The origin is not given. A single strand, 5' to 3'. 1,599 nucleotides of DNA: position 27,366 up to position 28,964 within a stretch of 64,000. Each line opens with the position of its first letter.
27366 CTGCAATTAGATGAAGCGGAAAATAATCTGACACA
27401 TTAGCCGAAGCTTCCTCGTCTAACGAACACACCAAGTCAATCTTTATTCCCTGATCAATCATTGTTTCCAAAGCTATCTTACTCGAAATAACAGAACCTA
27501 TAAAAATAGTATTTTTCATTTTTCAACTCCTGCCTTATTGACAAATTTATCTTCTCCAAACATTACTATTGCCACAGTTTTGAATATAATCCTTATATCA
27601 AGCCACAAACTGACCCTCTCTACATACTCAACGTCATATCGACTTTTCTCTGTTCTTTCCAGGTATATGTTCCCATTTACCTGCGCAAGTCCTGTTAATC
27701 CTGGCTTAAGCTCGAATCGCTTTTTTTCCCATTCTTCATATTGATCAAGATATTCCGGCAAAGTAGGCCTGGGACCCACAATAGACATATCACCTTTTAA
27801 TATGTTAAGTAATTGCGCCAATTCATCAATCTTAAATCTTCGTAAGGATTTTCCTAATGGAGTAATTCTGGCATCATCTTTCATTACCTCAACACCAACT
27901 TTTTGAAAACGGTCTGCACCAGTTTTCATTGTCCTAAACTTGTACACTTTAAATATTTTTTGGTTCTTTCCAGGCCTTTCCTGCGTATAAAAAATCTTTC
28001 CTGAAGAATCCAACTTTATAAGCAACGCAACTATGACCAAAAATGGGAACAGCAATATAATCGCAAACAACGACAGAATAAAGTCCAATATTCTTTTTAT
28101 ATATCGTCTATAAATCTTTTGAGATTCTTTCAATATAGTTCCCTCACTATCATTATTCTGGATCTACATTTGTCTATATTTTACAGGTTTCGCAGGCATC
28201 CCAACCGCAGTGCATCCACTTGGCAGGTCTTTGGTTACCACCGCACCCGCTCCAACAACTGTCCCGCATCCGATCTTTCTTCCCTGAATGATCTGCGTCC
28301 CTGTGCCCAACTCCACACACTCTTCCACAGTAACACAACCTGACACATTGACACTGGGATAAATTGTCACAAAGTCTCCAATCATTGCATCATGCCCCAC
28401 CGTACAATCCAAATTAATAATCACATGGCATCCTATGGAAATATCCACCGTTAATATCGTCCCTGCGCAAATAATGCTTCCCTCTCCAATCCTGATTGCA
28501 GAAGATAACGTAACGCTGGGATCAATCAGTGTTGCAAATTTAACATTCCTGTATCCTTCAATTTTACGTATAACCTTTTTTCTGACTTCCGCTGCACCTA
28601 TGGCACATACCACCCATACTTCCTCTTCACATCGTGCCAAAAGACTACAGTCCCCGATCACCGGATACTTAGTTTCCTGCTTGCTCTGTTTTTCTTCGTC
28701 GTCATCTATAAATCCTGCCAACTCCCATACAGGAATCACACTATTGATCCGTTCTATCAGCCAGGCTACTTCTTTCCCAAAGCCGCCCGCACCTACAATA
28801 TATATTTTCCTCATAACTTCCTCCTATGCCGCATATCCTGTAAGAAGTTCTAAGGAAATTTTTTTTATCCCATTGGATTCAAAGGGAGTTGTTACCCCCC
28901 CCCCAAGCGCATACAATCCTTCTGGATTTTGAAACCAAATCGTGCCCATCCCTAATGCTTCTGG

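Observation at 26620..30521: PglC/PglD-type genes plus an ATP-grasp-HAD fusion, a PIG-L deacetylase and a formyltransferase: route to an unusually N-acylated 2,4-diamino-2,4,6-trideoxyhexose?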

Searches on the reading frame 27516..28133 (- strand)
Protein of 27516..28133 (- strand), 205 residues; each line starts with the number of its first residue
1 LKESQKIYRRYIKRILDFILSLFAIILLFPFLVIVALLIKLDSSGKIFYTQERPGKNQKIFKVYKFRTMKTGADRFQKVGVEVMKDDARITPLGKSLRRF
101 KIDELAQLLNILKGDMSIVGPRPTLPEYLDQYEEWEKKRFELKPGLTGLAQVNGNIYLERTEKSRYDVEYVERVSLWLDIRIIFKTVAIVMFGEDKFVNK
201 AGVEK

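Call 4: search_protein_families(library=pfam, proteins=[window:27516-28133:-], max_evalue=0.01)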
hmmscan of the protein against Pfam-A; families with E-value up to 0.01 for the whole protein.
window:27516-28133:- (205 aa): 1 family
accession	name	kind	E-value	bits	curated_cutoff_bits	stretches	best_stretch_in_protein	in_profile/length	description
PF02397.22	Bac_transf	-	2.4e-64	216.6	27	1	13-191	1-178/179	Bacterial sugar transferase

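Call 5: search_protein_families(library=ncbifam, proteins=[window:27516-28133:-], max_evalue=0.01)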
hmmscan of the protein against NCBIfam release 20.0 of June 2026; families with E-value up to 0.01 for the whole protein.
window:27516-28133:- (205 aa): 10 families
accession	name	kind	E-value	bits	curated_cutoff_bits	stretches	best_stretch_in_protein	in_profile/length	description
TIGR03025.1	EPS_sugtrans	subfamily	2.3e-78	264.4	295.55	1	8-194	253-442/445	exopolysaccharide biosynthesis polyprenyl glycosylphosphotransferase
TIGR03023.1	WcaJ_sugtrans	equivalog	1.3e-67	229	410.75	1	8-194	258-450/453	undecaprenyl-phosphate glucose phosphotransferase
TIGR03022.1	WbaP_sugtrans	subfamily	4.1e-55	187.9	403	1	8-192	254-451/456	undecaprenyl-phosphate galactose phosphotransferase WbaP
TIGR03013.1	EpsB_2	subfamily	9.5e-55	186.4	393.35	1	5-194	247-440/443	TIGR03013 family XrtA/PEP-CTERM system glycosyltransferase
NF052601.1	undeca_RfbP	equivalog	1.1e-52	178.7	330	1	4-196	36-241/244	undecaprenyl-phosphate galactose phosphotransferase family protein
NF041877.1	EPS_EpsZ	equivalog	3.5e-48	164.4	800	1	8-194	261-456/459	exopolysaccharide biosynthesis polyisoprenyl-phosphate hexose-1-phosphate transferase EpsZ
NF007518.0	PRK10124.1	equivalog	4e-43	147.8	684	1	10-188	271-455/464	undecaprenyl-phosphate glucose phosphotransferase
NF050817.1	PolSacchBiosHfsE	equivalog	7.9e-41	140.3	750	1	8-191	267-460/467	polysaccharide biosynthesis protein HfsE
NF011751.0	PRK15204.1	equivalog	4.8e-33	114.5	907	1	8-191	275-470/476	undecaprenyl-phosphate galactose phosphotransferase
NF045514.1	glycotran_HepC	equivalog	1e-26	93.6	140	1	5-124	109-212/220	heterocyst development glycosyltransferase HepC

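Call 63: search_solved_structures(query=window:27516-28133:-, max_evalue=0.00001)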
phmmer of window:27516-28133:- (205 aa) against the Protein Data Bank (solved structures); distinct sequences matched with E-value up to 0.00001: 7.
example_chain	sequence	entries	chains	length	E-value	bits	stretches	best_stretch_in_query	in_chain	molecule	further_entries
8e37_B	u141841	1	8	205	1.2e-48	169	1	6-191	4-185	N,N'-diacetylbacilliosaminyl-1-phosphate transferase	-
8g1n_A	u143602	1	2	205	4e-48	167.3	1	6-191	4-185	N,N'-diacetylbacilliosaminyl-1-phosphate transferase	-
9s7s_A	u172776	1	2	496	4.4e-33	118.2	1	8-195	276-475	UDP-Gal::undecaprenolphosphate Gal-1-P transferase WbaP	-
30wc_A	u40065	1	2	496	4.4e-33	118.2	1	8-195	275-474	Undecaprenyl-phosphate galactose phosphotransferase WbaP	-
9s8l_A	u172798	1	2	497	4.4e-33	118.2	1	8-195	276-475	UDP-Gal::undecaprenolphosphate Gal-1-P transferase WbaP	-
30us_A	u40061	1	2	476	6.2e-33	117.7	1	8-192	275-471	UDP-Gal::undecaprenolphosphate Gal-1-P transferase WbaP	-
8t53_A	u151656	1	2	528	6.7e-31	111.1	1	8-192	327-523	Undecaprenyl-phosphate galactose phosphotransferase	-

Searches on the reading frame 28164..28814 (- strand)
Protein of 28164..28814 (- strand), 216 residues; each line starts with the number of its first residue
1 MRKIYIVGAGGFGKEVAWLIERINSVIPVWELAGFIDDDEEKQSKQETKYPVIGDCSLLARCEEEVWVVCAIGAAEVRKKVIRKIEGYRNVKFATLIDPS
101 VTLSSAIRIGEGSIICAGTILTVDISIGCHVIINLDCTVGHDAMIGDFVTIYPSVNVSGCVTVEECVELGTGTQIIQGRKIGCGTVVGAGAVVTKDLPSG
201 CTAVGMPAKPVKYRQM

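Call 4: search_protein_families(library=pfam, proteins=[window:28164-28814:-], max_evalue=0.01)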
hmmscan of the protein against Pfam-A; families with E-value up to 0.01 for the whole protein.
window:28164-28814:- (216 aa): 3 families
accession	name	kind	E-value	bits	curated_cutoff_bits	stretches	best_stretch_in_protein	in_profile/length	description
PF17836.7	PglD_N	-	3.7e-17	63.1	23.4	1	3-85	1-78/78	PglD N-terminal domain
PF00132.30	Hexapep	-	2.1e-10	40.3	27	2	125-158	2-35/36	Bacterial transferase hexapeptide (six repeats)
PF25084.1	LbH_EIF2B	-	0.0006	20.2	54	1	99-196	8-102/105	EIF2B subunit epsilon LbH domain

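Call 5: search_protein_families(library=ncbifam, proteins=[window:28164-28814:-], max_evalue=0.01)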
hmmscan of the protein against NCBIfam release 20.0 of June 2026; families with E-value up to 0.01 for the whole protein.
window:28164-28814:- (216 aa): 38 families (the best 25 are shown)
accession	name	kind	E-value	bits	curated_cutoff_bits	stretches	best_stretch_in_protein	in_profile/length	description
TIGR03570.1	NeuD_NnaD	subfamily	2.4e-61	206.9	160.8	1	3-209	1-202/202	NeuD/PglB/VioB family sugar acetyltransferase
TIGR03532.1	DapD_Ac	equivalog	5.5e-13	49.1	231.75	1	92-212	84-212/231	2,3,4,5-tetrahydropyridine-2,6-dicarboxylate N-acetyltransferase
NF041874.1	EPS_EpsC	equivalog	1.2e-12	47.8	150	1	117-212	60-165/168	serine O-acetyltransferase EpsC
TIGR03308.1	phn_thr-fam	hypoth_equivalog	1.4e-11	44.6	201.65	1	161-214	109-162/204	phosphonate metabolim protein, transferase hexapeptide repeat family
NF002060.0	PRK00892.1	subfamily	1.4e-11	44.1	207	2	136-212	239-316/345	UDP-3-O-(3-hydroxymyristoyl)glucosamine N-acyltransferase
NF003657.0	PRK05289.1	equivalog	1.6e-11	43.9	226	1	102-210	83-192/264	acyl-ACP--UDP-N-acetylglucosamine O-acyltransferase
TIGR01852.1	lipid_A_lpxA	equivalog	1.3e-10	41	231.05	1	100-209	76-186/254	acyl-ACP--UDP-N-acetylglucosamine O-acyltransferase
TIGR01853.1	lipid_A_lpxD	equivalog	1e-09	37.8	242.5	2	137-212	231-306/325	UDP-3-O-(3-hydroxymyristoyl)glucosamine N-acyltransferase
NF007797.0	PRK10502.1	subfamily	4.3e-09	36.3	192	1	125-215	93-180/183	WcaF family extracellular polysaccharide biosynthesis acetyltransferase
NF058585.1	HptprglPActTf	PfamEq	4.4e-09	36.1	300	1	159-213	105-159/172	heptaprenylglyceryl phosphate O-acetyltransferase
NF007240.0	PRK09677.1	equivalog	8.2e-09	35.2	243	1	160-214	130-184/192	putative lipopolysaccharide biosynthesis O-acetyl transferase WbbJ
TIGR01172.1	cysE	equivalog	1.9e-08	34.5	210.65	1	137-209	82-162/162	serine O-acetyltransferase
NF000311.1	Vat_ABCDEFH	equivalog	2.5e-08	33.8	300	1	159-214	109-164/201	Vat family streptogramin A O-acetyltransferase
NF050158.1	CarbAnhydGPos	equivalog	6.5e-08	32.4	250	1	94-212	15-141/172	gamma carbonic anhydrase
NF007076.0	PRK09527.1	equivalog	1.4e-07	31.1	347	1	159-211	130-182/203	galactoside O-acetyltransferase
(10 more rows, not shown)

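Call 61: search_solved_structures(query=window:28164-28814:-, max_evalue=0.00001, show_alignments=1)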
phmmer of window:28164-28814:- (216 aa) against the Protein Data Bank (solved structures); distinct sequences matched with E-value up to 0.00001: 41.
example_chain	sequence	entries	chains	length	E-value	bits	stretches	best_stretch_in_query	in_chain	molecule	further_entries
7txp_A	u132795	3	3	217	3.3e-40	141.4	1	1-213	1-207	VioB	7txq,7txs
4m9c_A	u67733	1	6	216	2.4e-29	105.9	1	5-211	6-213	Bacterial transferase hexapeptide (Three repeats) family protein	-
4m98_A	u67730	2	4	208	4.5e-27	98.5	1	2-211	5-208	Pilin glycosylation protein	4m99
4ea7_A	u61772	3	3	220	3.2e-24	89.2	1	4-209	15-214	Perosamine N-acetyltransferase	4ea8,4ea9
4eaa_A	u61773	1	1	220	3.5e-23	85.8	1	4-209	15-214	Perosamine N-acetyltransferase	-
4eab_A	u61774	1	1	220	1.1e-22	84.1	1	4-209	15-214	Perosamine N-acetyltransferase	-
7l7y_AAA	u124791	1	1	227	3.4e-17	66.2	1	50-210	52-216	Putative acetyl transferase protein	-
7l7z_AAA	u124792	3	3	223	4.2e-17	65.9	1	50-209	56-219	Putative acetyl transferase protein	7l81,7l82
5dem_A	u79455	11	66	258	2.4e-11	47.1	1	109-209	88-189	Acyl-[acyl-carrier-protein]--UDP-N-acetylglucosamine O-acyltransferase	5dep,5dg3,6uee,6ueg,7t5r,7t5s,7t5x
7oj6_A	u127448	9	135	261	2.4e-11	47.1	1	109-209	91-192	Acyl-[acyl-carrier-protein]-UDP-N-acetylglucosamine O-acyltransferase | Acyl-[acyl-carrier-protein]--UDP-N-acetylglucosamine O-acyltransferase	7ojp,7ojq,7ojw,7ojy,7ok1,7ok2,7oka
3jqy_B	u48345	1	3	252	3.9e-11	46.4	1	100-212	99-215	Polysialic acid O-acetyltransferase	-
3cj8_A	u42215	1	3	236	4.1e-10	43.1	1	96-212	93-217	2,3,4,5-tetrahydropyridine-2,6-dicarboxylate N-acetyltransferase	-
3bss_A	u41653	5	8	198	7.1e-10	42.3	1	70-209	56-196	Acetyltransferase | UDP-N-acetylbacillosamine N-acetyltransferase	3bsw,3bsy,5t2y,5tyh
2npo_A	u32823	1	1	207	8.9e-10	42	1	70-211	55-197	Acetyltransferase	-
2vhe_A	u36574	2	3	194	9.4e-10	41.9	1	70-209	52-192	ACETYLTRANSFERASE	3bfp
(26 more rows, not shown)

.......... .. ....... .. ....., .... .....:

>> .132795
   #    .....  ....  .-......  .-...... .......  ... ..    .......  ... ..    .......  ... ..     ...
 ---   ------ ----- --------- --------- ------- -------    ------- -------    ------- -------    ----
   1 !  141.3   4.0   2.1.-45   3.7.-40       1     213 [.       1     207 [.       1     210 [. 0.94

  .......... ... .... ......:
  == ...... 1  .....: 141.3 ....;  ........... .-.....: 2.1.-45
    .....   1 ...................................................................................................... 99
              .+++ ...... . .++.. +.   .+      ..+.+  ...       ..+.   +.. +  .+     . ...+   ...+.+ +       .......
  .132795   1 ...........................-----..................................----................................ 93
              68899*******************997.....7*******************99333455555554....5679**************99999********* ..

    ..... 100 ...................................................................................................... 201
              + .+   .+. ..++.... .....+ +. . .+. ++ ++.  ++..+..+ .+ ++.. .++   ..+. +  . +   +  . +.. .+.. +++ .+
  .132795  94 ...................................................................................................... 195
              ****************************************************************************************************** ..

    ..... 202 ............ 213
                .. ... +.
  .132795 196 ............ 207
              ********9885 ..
